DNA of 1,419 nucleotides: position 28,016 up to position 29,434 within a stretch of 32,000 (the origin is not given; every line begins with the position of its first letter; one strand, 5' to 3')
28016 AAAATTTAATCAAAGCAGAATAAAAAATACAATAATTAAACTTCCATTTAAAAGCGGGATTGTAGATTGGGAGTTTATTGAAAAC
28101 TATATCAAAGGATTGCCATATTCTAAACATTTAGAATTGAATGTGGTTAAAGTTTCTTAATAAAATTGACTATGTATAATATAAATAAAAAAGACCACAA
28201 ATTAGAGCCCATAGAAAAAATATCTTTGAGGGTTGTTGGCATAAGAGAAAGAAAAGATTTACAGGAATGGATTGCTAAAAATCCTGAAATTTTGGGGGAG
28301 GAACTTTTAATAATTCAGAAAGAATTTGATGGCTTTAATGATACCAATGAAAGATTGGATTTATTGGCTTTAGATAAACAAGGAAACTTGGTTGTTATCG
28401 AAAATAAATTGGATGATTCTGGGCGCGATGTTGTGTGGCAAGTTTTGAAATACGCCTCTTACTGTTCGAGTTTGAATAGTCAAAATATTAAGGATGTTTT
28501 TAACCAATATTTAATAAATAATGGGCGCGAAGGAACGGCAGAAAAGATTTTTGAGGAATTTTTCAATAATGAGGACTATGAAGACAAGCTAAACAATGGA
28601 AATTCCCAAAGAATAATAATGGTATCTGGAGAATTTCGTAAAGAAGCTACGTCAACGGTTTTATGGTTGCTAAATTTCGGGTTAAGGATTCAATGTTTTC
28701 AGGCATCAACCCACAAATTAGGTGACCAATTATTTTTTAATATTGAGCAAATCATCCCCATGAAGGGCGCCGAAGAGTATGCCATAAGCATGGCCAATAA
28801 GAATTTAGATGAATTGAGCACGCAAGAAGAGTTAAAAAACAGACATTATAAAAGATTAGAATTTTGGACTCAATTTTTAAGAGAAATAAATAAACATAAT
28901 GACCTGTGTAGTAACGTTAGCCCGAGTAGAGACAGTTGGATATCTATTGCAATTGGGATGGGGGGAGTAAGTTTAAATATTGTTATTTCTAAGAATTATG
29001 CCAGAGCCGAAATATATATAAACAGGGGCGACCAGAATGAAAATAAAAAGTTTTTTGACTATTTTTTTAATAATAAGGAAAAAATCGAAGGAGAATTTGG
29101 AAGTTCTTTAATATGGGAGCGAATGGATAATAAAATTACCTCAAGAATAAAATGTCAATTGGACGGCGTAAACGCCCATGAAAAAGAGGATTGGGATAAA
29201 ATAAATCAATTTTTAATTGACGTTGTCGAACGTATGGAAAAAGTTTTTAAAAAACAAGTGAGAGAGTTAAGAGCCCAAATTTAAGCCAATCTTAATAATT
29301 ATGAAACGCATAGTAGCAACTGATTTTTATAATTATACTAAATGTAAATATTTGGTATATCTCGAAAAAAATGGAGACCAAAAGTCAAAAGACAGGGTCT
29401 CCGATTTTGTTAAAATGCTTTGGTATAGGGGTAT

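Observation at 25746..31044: Four-gene nuclease-rich operon: candidate undescribed composite defence system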

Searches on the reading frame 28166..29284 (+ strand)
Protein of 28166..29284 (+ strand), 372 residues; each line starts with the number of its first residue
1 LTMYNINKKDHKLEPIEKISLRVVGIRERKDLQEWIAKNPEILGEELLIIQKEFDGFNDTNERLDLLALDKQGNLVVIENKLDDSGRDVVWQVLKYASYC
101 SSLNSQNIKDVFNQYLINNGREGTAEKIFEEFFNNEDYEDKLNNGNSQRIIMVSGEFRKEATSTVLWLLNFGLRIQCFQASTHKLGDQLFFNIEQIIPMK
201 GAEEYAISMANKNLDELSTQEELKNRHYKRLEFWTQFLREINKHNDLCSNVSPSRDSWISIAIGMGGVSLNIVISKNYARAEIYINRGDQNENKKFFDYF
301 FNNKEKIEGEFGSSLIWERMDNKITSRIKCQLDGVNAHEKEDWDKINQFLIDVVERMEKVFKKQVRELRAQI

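Call 3: search_protein_families(library=pfam, proteins=[window:28166-29284:+], max_evalue=0.1)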
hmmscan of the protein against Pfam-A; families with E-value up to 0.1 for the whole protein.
window:28166-29284:+ (372 aa): 3 families
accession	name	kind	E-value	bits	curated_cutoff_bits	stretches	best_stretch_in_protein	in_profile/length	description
PF14088.11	DUF4268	-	5.1e-37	127.4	27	1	230-363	2-138/140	Domain of unknown function (DUF4268)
PF01939.22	NucS_C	-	4.2e-05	24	24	1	30-117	3-88/124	Endonuclease NucS C-terminal domain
PF14281.12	PDDEXK_4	-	0.008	16.6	22.3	1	49-120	65-132/183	PD-(D/E)XK nuclease superfamily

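Call 4: search_protein_families(library=padloc, proteins=[window:28166-29284:+], max_evalue=0.1)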
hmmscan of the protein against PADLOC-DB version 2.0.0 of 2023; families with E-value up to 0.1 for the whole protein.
window:28166-29284:+ (372 aa): 10 families
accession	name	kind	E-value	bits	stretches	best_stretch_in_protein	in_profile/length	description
PDLC04913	PDC-S11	-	1.6e-146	486.2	1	3-371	1-370/375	-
PDLC04909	PDC-S11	-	1e-61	207.4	1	1-365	1-342/347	-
PDLC04910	PDC-S11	-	1e-60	203.9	1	3-363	1-357/359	-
PDLC04915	PDC-S11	-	1.2e-54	184.1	1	1-225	1-221/379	-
PDLC04914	PDC-S11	-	1.7e-45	153.6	2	218-369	158-312/314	-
PDLC04916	PDC-S11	-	1.8e-40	137.1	1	20-212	16-199/358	-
PDLC04911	PDC-S11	-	9.9e-37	124.9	2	212-367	159-314/318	-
PDLC04912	PDC-S11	-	1.3e-36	124.4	2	147-367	98-312/313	-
PDLC04944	PDC-S18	-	2.6e-08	31.6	1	18-110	12-101/307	-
PDLC04946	PDC-S18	-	0.0019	15.3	1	30-98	43-109/365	-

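Call 5: search_protein_families(library=ncbifam, proteins=[window:28166-29284:+], max_evalue=0.1)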
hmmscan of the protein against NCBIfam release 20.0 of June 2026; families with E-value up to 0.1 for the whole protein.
window:28166-29284:+ (372 aa): 3 families
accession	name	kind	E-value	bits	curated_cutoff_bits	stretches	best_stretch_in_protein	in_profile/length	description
NF003270.0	PRK04247.1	equivalog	1.9e-08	33.7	216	1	28-106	129-205/250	endonuclease NucS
NF002876.0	PRK03298.1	equivalog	0.001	18.5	252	1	30-100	106-172/224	endonuclease NucS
TIGR01111.1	mtrA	equivalog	0.093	12.3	249.15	0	302-357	100-155/238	tetrahydromethanopterin S-methyltransferase subunit A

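Call 30: find_homologous_proteins(query=window:28166-29284:+, max_evalue=0.00001)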
Query window:28166-29284:+ (372 aa): 6787 proteins with E <= 0.00001 among 8000 candidates; the best 120 are listed.
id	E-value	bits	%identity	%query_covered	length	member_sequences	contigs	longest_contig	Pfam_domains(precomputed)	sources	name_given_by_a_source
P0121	2.0e-242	822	100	99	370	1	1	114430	PF14088.12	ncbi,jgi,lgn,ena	ncbi:MAG: DUF4268 domain-containing protein [Patescibacteria group bacterium]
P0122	3.3e-198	676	82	97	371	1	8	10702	PF14088.12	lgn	-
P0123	5.2e-191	653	78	99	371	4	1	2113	PF14088.12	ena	-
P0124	6.0e-183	626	74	99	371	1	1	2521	PF14088.12,PF01939.22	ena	-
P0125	2.1e-181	621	74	99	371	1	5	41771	PF14088.12,PF01939.22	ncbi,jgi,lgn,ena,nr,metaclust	ncbi:MAG: hypothetical protein A3A83_02160 [Candidatus Doudnabacteria bacterium RIFCSPLOWO2_01_FULL_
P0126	1.3e-180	618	74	99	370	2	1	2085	PF14088.12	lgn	-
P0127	3.6e-174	597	71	99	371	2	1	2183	PF14088.12,PF01939.22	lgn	-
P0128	1.6e-171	589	71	99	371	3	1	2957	PF14088.12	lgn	-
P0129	6.6e-170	583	69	99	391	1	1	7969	PF14088.12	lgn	-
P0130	8.4e-170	583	69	99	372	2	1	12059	PF14088.12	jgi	jgi:hypothetical protein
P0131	4.4e-168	577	69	98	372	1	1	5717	PF14088.12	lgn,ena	-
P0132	2.0e-167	575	69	99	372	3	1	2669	PF14088.12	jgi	jgi:preprotein translocase subunit SecE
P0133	3.2e-165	568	68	99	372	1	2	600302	PF14088.12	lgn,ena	-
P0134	2.6e-164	565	68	99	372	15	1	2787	PF14088.12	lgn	-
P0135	9.5e-162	556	67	99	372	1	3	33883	PF14088.12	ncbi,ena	ncbi:MAG: DUF4268 domain-containing protein [Patescibacteria group bacterium]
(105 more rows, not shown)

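Call 59: search_solved_structures(query=window:28166-29284:+, max_evalue=0.01)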
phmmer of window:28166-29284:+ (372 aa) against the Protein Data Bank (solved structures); distinct sequences matched with E-value up to 0.01: 0.

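Call 61: find_encoding_contigs(protein=P0122, flank=6000, max_places=4)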
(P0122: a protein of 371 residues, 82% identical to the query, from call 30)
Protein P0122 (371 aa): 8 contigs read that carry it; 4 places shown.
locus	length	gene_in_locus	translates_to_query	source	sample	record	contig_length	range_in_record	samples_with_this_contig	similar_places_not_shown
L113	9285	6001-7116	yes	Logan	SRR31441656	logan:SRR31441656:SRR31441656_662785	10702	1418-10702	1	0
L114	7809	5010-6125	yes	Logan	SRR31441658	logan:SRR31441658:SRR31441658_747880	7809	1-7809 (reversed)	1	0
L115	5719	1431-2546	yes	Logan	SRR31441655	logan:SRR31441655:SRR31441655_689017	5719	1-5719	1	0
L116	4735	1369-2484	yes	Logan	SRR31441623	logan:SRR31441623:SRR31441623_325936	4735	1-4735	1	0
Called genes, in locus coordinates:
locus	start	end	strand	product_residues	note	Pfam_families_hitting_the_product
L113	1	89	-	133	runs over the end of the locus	-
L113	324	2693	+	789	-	PF04313:HSDR_N (weak), PF13588:HSDR_N_2 (weak), PF00270:DEAD, PF04851:ResIII, PF18766:SWI2_SNF2, PF00271:Helicase_C (weak), PF08463:EcoEI_R_C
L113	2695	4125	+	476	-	PF12161:HsdM_N, PF02384:N6_Mtase, PF01170:UPF0020 (faint), PF07669:Eco57I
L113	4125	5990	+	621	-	PF01420:Methylase_S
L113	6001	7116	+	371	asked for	PF14088:DUF4268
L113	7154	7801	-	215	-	PF02586:SRAP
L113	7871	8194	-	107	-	PF03551:PadR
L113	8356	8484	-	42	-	-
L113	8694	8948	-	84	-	PF02604:PhdYeFM_antitox (weak)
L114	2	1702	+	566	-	?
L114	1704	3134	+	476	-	PF12161:HsdM_N, PF02384:N6_Mtase, PF01170:UPF0020 (faint), PF07669:Eco57I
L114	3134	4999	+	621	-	PF01420:Methylase_S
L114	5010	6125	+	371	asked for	PF14088:DUF4268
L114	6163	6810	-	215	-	PF02586:SRAP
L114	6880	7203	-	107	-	PF03551:PadR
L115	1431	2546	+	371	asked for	PF14088:DUF4268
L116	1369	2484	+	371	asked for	PF14088:DUF4268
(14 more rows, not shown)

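Call 62: find_encoding_contigs(protein=P0125, flank=6000, max_places=3)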
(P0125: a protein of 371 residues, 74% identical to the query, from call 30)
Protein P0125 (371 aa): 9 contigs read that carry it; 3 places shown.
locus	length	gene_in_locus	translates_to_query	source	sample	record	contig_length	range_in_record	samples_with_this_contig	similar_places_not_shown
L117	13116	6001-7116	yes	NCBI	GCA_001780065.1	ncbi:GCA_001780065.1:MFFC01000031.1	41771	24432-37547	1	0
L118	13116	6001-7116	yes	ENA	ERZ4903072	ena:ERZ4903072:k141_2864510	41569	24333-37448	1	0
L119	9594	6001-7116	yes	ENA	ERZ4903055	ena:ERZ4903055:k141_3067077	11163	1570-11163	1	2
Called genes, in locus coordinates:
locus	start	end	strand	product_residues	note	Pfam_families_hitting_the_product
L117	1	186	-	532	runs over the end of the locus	PF00239:Resolvase, PF07508:Recombinase, PF13408:Zn_ribbon_recom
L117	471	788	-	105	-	-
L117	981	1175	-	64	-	-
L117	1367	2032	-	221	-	-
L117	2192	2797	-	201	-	PF06271:RDD (faint)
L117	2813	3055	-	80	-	-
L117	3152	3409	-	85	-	-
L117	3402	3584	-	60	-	-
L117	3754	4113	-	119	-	-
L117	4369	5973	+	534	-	PF02463:SMC_N (weak), PF11398:DUF2813, PF13175:AAA_15, PF13476:AAA_23, PF13304:AAA_21 (weak), PF13175:AAA_15, PF13304:AAA_21, PF20469:OLD-like_TOPRIM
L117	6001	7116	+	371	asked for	PF01939:NucS_C (weak), PF14088:DUF4268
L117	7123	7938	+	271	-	-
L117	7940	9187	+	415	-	PF01555:N6_N4_Mtase (faint), PF01170:UPF0020 (faint)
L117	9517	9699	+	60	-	-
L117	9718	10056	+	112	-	PF18924:DUF5674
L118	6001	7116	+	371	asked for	PF01939:NucS_C (weak), PF14088:DUF4268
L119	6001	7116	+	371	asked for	PF01939:NucS_C (weak), PF14088:DUF4268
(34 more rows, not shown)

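Call 63: find_encoding_contigs(protein=P0133, flank=6000, max_places=2)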
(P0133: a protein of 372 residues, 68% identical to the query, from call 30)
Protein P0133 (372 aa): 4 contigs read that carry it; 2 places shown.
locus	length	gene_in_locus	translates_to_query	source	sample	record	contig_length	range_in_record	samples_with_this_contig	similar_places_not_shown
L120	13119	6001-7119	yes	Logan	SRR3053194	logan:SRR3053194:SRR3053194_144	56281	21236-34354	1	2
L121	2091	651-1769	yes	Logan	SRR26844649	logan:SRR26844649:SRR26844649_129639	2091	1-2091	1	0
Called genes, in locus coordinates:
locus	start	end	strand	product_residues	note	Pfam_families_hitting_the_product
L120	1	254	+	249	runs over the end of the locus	PF14355:Abi_C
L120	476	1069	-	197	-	PF23894:LD_SV2 (faint), PF00805:Pentapeptide (faint), PF13576:Pentapeptide_3 (faint), PF13599:Pentapeptide_4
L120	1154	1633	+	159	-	PF03891:DUF333 (weak)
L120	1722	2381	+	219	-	-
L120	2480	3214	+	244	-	PF00106:adh_short, PF08659:KR, PF23441:SDR (weak), PF13561:adh_short_C2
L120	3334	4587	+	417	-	PF05175:MTS, PF07669:Eco57I, PF01170:UPF0020 (faint)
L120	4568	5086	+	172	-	-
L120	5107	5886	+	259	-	PF08378:NERD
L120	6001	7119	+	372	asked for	PF14088:DUF4268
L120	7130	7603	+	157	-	PF03167:UDG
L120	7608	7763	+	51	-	-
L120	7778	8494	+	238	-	PF04471:Mrr_cat, PF13156:Mrr_cat_2, PF22722:NA-iREase1, PF01396:Zn_ribbon_Top1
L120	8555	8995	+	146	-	PF02082:Rrf2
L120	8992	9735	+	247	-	PF02463:SMC_N (weak), PF00005:ABC_tran, PF13304:AAA_21 (faint)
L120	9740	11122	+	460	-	PF19295:SufBD_N, PF01458:SUFBD_core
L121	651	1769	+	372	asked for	PF14088:DUF4268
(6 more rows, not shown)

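Call 67: search_protein_families(library=phrogs, proteins=[window:28166-29284:+], max_evalue=0.01)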
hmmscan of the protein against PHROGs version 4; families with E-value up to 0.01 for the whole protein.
window:28166-29284:+ (372 aa): 2 families
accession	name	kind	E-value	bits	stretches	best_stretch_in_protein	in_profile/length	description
phrog_27742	-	unknown function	9.4e-17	62.3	1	227-364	138-271/272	-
phrog_18959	-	unknown function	0.0013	19.4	1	224-313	76-160/213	-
